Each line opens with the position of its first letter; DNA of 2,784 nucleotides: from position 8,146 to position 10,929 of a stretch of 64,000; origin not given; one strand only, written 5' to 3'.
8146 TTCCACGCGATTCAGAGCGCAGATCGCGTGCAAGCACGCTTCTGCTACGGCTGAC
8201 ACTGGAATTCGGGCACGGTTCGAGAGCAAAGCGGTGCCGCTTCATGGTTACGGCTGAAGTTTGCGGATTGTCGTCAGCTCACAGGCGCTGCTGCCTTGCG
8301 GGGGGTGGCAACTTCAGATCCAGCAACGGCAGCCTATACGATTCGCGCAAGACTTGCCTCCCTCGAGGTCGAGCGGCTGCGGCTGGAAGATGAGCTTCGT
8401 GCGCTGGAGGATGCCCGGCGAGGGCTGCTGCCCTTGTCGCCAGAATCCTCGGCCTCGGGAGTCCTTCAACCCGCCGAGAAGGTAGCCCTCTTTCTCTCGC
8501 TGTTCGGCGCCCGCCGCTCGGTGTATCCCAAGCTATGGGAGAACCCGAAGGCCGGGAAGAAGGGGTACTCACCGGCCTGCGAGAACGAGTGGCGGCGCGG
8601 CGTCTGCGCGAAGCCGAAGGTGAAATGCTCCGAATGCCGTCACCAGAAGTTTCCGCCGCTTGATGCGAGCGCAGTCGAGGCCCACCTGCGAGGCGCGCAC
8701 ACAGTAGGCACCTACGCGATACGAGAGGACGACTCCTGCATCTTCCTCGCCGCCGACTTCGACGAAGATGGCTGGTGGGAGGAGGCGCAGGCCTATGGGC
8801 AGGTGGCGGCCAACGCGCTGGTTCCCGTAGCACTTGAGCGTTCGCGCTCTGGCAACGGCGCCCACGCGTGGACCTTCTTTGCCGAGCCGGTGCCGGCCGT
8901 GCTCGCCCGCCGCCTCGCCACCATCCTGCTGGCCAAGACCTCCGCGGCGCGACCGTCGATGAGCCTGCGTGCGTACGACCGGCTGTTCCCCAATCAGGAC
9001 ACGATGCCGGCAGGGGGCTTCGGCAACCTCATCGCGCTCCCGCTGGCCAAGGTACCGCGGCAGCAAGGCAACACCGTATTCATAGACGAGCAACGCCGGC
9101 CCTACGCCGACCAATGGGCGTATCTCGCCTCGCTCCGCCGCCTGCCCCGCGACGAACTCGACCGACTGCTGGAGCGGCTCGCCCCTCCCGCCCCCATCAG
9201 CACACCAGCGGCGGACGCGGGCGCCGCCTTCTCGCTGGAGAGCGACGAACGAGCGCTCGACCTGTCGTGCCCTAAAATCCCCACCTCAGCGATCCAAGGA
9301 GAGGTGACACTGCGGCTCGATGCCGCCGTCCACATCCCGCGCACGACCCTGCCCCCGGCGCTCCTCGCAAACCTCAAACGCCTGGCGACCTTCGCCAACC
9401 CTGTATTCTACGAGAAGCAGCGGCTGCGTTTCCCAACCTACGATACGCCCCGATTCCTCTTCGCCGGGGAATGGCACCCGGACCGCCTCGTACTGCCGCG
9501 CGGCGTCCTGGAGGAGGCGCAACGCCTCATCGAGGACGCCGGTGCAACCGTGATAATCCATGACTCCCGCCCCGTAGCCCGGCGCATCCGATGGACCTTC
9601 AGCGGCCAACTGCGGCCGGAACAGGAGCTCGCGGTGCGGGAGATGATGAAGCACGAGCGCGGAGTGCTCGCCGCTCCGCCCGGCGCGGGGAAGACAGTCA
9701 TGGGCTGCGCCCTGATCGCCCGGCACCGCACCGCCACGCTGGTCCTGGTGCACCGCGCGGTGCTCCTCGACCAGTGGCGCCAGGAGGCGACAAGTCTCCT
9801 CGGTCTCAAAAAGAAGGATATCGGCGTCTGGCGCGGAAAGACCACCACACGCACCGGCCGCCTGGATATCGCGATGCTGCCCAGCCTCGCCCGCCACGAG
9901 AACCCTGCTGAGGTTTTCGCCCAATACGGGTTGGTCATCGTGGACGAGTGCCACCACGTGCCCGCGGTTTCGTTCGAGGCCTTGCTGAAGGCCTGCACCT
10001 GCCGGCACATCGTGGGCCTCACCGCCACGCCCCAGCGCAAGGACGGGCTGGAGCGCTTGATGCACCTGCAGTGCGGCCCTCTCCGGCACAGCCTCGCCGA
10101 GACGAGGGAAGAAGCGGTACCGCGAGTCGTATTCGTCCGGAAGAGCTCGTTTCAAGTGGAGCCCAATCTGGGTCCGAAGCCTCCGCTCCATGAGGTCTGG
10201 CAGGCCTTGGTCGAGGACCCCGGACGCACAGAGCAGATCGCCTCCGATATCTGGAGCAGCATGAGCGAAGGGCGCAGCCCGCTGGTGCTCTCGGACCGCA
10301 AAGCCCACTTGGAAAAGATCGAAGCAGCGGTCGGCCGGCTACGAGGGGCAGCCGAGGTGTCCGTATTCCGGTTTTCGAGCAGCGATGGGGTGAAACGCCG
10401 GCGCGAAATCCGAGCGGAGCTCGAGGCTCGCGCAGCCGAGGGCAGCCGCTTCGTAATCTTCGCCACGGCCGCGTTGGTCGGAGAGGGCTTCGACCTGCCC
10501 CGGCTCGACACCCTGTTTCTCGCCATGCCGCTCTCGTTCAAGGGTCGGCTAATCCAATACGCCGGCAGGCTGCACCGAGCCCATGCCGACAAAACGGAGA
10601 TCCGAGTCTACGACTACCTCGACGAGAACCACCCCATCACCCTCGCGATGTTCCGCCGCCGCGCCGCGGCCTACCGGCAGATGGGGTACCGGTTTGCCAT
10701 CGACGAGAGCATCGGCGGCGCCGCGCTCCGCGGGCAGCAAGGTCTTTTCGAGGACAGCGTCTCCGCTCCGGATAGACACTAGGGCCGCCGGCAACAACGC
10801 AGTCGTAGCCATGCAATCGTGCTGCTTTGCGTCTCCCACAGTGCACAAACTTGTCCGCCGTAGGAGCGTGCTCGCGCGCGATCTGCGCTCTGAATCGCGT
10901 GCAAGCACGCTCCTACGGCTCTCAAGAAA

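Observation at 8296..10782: Stand-alone AEP primase-polymerase / SF2 helicase fusion: candidate single-gene conflict (defence) module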

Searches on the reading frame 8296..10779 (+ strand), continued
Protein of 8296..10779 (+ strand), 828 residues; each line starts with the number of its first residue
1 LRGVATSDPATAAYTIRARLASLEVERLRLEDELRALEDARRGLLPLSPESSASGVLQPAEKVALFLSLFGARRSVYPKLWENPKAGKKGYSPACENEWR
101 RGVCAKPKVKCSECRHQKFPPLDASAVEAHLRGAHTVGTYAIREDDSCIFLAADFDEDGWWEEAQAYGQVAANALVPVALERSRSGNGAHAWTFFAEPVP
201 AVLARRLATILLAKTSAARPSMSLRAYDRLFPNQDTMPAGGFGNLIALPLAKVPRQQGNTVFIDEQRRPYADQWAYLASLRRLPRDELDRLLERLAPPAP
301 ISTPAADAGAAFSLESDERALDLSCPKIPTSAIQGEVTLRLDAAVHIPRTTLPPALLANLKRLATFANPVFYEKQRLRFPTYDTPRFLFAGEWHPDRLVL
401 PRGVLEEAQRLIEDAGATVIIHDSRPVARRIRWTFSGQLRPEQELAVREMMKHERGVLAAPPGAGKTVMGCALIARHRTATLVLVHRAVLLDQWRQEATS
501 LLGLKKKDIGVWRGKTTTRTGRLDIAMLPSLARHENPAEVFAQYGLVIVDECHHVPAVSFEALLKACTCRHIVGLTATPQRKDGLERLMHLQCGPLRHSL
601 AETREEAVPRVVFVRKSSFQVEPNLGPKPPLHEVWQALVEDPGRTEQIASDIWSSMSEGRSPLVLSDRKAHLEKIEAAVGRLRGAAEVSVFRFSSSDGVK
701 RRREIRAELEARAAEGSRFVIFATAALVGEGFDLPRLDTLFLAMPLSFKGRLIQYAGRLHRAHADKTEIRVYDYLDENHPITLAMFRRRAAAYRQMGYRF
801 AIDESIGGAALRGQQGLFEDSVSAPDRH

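Call 68: search_protein_families(library=pfam, alignment_id=A3, max_evalue=0.001)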
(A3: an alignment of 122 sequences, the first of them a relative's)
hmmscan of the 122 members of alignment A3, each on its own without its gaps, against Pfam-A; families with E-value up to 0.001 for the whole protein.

A. member 1, L008:8138-8347:- (70 aa): 0 families

B. families by the number of members that match (of 122 scanned): 173 families (the first 25 are shown)
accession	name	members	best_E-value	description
PF00768.25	Peptidase_S11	3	3.4e-53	D-alanyl-D-alanine carboxypeptidase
PF13635.12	DUF4143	3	3.7e-42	Domain of unknown function (DUF4143)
PF13173.12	AAA_14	3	8.2e-36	AAA domain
PF05973.20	Gp49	3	5.6e-22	Phage derived protein Gp49-like (DUF891)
PF01934.22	HepT-like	3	1e-19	Ribonuclease HepT-like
PF13354.11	Beta-lactamase2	3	4.6e-10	Beta-lactamase enzyme family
PF07804.18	HipA_C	2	3.5e-51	HipA-like C-terminal domain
PF00593.30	TonB_dep_Rec_b-barrel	2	5.5e-29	TonB dependent receptor-like, beta-barrel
PF00589.27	Phage_integrase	2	3.3e-25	Phage integrase family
PF13657.11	Couple_hipA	2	5.5e-21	HipA N-terminal domain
PF02518.31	HATPase_c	2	5.5e-17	Histidine kinase-, DNA gyrase B-, and HSP90-like ATPase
PF07715.20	Plug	2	1.6e-14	TonB-dependent Receptor Plug Domain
PF02604.26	PhdYeFM_antitox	2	1.3e-12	Antitoxin Phd_YefM, type II toxin-antitoxin system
PF01381.28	HTH_3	2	2.4e-12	Helix-turn-helix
PF07719.23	TPR_2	2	7.9e-12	Tetratricopeptide repeat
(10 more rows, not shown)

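Call 87: fold_search(model_id=the predicted structure, library=viral)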
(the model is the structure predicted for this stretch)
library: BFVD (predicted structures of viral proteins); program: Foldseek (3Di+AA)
matches with E <= 10: 1691; with E <= 0.001: 815
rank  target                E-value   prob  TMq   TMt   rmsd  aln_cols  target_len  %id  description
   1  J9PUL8                1.3e-32  1.00  0.47  0.69   5.8       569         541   19  Putative type III restriction protein res subunit [Bacillus phage BCD7]
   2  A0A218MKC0            1.1e-28  1.00  0.29  0.53  10.2       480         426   24  Putative ATP-dependent helicase [uncultured virus]
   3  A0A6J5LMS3            1.0e-26  1.00  0.48  0.88   3.2       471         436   22  SSL2 DNA or RNA helicases of superfamily II [uncultured Caudovirales phage]
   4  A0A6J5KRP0            3.1e-26  1.00  0.46  0.78   4.4       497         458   22  SSL2 DNA or RNA helicases of superfamily II [uncultured Caudovirales phage]
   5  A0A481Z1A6            4.3e-26  1.00  0.44  0.61   5.4       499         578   22  A18-like helicase [Mimivirus LCMiAC02]
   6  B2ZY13                1.4e-25  1.00  0.47  0.74   5.8       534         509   19  Helicase ATP-binding domain-containing protein [Ralstonia phage phiRSL1]
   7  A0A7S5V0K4            2.3e-25  1.00  0.40  0.63   6.9       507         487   22  (no name in the UniProt tables at hand)
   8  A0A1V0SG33            7.6e-25  1.00  0.44  0.44   5.2       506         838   22  Superfamily II DNA or RNA helicase [Hokovirus HKV1]
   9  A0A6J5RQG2            1.1e-24  1.00  0.48  0.50  10.0       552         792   15  SSL2 DNA or RNA helicases of superfamily II [uncultured Caudovirales phage]
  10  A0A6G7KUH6            2.2e-24  1.00  0.43  0.62   8.0       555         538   17  PQP509L [African swine fever virus]
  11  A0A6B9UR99            2.6e-24  1.00  0.47  0.44   6.1       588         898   20  (no name in the UniProt tables at hand)
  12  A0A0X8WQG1            1.9e-23  1.00  0.47  0.76   4.4       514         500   21  (no name in the UniProt tables at hand)
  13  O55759                5.7e-23  1.00  0.42  0.74   5.6       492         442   20  Putative helicase 161L [Invertebrate iridescent virus 6]
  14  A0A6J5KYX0            2.8e-22  1.00  0.45  0.73   5.2       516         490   16  SSL2 DNA or RNA helicases of superfamily II [uncultured Caudovirales phage]
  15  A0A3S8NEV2            6.5e-22  1.00  0.44  0.57  13.3       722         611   14  Putative superfamily 2 helicase [Sulfolobales Beppu filamentous virus 2]
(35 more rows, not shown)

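Call 97: search_protein_families(library=pfam, alignment_id=A5, max_evalue=0.001)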
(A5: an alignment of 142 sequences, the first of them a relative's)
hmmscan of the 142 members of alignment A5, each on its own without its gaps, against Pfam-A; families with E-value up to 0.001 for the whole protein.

A. member 1, L008:3398-4843:+ (482 aa): 1 family
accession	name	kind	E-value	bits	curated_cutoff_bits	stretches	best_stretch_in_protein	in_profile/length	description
PF00361.26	Proton_antipo_M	-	3.4e-60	204.2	21.5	1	119-416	2-293/294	NADH:quinone oxidoreductase/Mrp antiporter, TM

B. families by the number of members that match (of 142 scanned): 227 families (the first 25 are shown)
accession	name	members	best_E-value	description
PF13386.12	DsbD_2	4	8.3e-34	Cytochrome C biogenesis protein transmembrane region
PF01850.27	PIN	4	1.5e-14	PIN domain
PF02683.22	DsbD_TM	3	2.9e-99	Cytochrome C biogenesis protein transmembrane domain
PF11412.14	DsbD_N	3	9.8e-62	Thiol:disulfide interchange protein DsbD, N-terminal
PF00005.33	ABC_tran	3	5.4e-51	ABC transporter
PF00004.35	AAA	3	3.4e-45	ATPase family associated with various cellular activities (AAA)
PF03091.20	CutA1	3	2.1e-39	CutA1 divalent ion tolerance protein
PF04186.18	FxsA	3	1.8e-33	FxsA cytoplasmic membrane protein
PF00072.30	Response_reg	3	9.5e-31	Response regulator receiver domain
PF02518.31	HATPase_c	3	9.8e-27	Histidine kinase-, DNA gyrase B-, and HSP90-like ATPase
PF13899.12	Thioredoxin_7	3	1.2e-18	Thioredoxin-like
PF00512.31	HisKA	3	2e-15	His Kinase A (phospho-acceptor) domain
PF13304.12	AAA_21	3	3.3e-13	AAA domain, putative AbiEii toxin, Type IV TA system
PF13098.12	Thioredoxin_2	3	4.9e-13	Thioredoxin-like domain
PF00085.26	Thioredoxin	3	7.4e-09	Thioredoxin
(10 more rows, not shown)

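Call 98: list_cluster_members(proteins=[P0003, P0006, P0014])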
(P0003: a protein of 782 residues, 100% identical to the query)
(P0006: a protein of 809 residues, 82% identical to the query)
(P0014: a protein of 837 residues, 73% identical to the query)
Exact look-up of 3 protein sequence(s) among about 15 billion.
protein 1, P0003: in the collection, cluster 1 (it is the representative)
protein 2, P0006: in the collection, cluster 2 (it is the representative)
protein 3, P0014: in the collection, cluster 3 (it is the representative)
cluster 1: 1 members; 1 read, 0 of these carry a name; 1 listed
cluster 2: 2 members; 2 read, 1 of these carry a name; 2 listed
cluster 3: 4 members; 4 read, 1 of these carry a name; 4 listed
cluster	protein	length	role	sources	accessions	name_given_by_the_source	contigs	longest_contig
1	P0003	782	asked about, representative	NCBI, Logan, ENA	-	-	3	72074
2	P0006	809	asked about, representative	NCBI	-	-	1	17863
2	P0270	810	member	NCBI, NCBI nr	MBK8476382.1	MAG: DEAD/DEAH box helicase family protein [Opitutaceae bacterium] | DEAD/DEAH box helicase family protein [Opitutaceae bacterium]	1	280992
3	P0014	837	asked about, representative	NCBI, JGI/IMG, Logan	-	-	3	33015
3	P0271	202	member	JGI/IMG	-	superfamily II DNA or RNA helicase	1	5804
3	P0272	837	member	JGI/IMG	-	-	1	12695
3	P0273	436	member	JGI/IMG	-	-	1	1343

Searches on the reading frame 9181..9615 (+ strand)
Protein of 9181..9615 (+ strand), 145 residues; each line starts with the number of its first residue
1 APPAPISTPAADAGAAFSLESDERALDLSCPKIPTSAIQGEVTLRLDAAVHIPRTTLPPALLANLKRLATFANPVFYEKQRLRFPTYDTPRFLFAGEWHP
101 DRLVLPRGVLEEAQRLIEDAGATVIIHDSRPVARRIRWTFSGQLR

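Call 73: search_solved_structures(query=A4, max_evalue=10)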
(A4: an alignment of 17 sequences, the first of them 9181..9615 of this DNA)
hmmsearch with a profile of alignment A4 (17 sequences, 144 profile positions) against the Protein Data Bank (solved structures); distinct sequences matched with E-value up to 10: 3.
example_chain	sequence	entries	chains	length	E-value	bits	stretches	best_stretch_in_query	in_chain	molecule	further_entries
2dbu_B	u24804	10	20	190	0.27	14.1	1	87-143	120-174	Gamma-glutamyltranspeptidase | Gamma-glutamyltranspeptidase small chain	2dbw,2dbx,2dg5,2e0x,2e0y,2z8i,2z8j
6xwx_B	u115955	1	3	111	1.1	12.2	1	87-130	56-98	Chromosome segregation in meiosis protein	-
2e0w_A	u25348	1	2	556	1.3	11.9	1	87-143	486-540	Gamma-glutamyltranspeptidase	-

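Call 77: predict_structure(alignment_id=A4)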
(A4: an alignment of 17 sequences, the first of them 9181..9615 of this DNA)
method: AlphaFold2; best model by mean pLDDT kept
length: 145 residues; sequences in the alignment: 17
mean_pLDDT: 65.2   pTM: 0.56
mean pLDDT of the five models: 65.2, 62.2, 60.6, 56.4, 50.1
residues with pLDDT >= 90: 7; 70-90: 66; 50-70: 23; < 50: 49
segments of 3 or more residues with pLDDT < 50: 1-26, 72-92
pLDDT, mean of each block of 10 residues (from residue 1): 41 36 51 75 85 83 78 43 43 62 83 89 89 60 53
secondary structure, 60 per line:
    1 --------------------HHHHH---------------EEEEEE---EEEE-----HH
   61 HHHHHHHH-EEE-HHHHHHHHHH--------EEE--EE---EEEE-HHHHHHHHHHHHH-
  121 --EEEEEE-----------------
elements in order: H21-25 E41-46 E50-53 H59-68 E70-72 H74-83 E92-94 E102-105 H107-119 E123-128

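Call 81: fold_search(model_id=the predicted structure, library=pdb)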
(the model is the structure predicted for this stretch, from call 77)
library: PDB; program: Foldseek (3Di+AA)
matches with E <= 10: 228; with E <= 0.001: 0
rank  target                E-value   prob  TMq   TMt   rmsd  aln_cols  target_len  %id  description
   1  7olc_SO               2.4e-01  0.13  0.22  0.23  16.8       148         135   11  Thermophilic eukaryotic 80S ribosome at idle POST state (released 2022-01-26)
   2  4v4n_BM               5.0e-01  0.10  0.23  0.25  14.4       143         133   13  Structure of the Methanococcus jannaschii ribosome-SecYEBeta channel complex (released 2014-07-09)
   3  8fvy_O                5.0e-01  0.10  0.22  0.23  16.8       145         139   14  40S subunit of the Giardia lamblia 80S ribosome (released 2024-01-24)
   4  8a98_SO               5.0e-01  0.07  0.20  0.20  18.5       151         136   10  CRYO-EM STRUCTURE OF LEISHMANIA MAJOR 80S RIBOSOME : snoRNA MUTANT (released 2023-10-11)
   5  7zm7_Y                5.3e-01  0.15  0.24  0.23  11.8       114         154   12  CryoEM structure of mitochondrial complex I from Chaetomium thermophilum (inhibited by DDM) (released 2022-11-30)
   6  6rfq_Y                5.7e-01  0.12  0.25  0.28  13.7       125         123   10  Cryo-EM structure of a respiratory complex I assembly intermediate with NDUFAF2 (released 2018-10-10)
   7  8qie_SO               5.7e-01  0.10  0.23  0.25  17.1       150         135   10  CRYO-EM STRUCTURE OF LEISHMANIA MAJOR 80S RIBOSOME : LM32Cs1C1 mutant snoRNA overexpression, class 4 (released 2025-01-01)
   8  4v88_CO               6.5e-01  0.10  0.23  0.26  16.5       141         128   14  The structure of the eukaryotic ribosome at 3.0 A resolution. (released 2014-07-09)
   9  6y0g_SO               6.9e-01  0.08  0.21  0.22  16.9       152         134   12  Structure of human ribosome in classical-PRE state (released 2020-04-15)
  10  6gcs_Y                7.4e-01  0.10  0.26  0.30  13.1       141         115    9  Cryo-EM structure of respiratory complex I from Yarrowia lipolytica (released 2018-10-10)
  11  9j9h_y                7.4e-01  0.08  0.22  0.23  17.2       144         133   12  High-resolution cryo-EM structure of the Plasmodium falciparum 80S ribosome bound to RACK1 and E-tRNA (released 2025-06-04)
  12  4khb_B                8.9e-01  0.18  0.24  0.21  12.0       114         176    8  Structure of the Spt16D Pob3N heterodimer (released 2013-05-29)
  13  6zxf_O                8.9e-01  0.10  0.25  0.28  16.1       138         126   10  Cryo-EM structure of a late human pre-40S ribosomal subunit - State G (released 2020-12-02)
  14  6ybw_P                8.9e-01  0.09  0.23  0.25  17.0       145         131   12  Structure of a human 48S translational initiation complex - 40S body (released 2020-09-16)
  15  6az1_O                8.9e-01  0.07  0.20  0.21  17.4       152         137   11  Cryo-EM structure of the small subunit of Leishmania ribosome bound to paromomycin (released 2017-12-06)
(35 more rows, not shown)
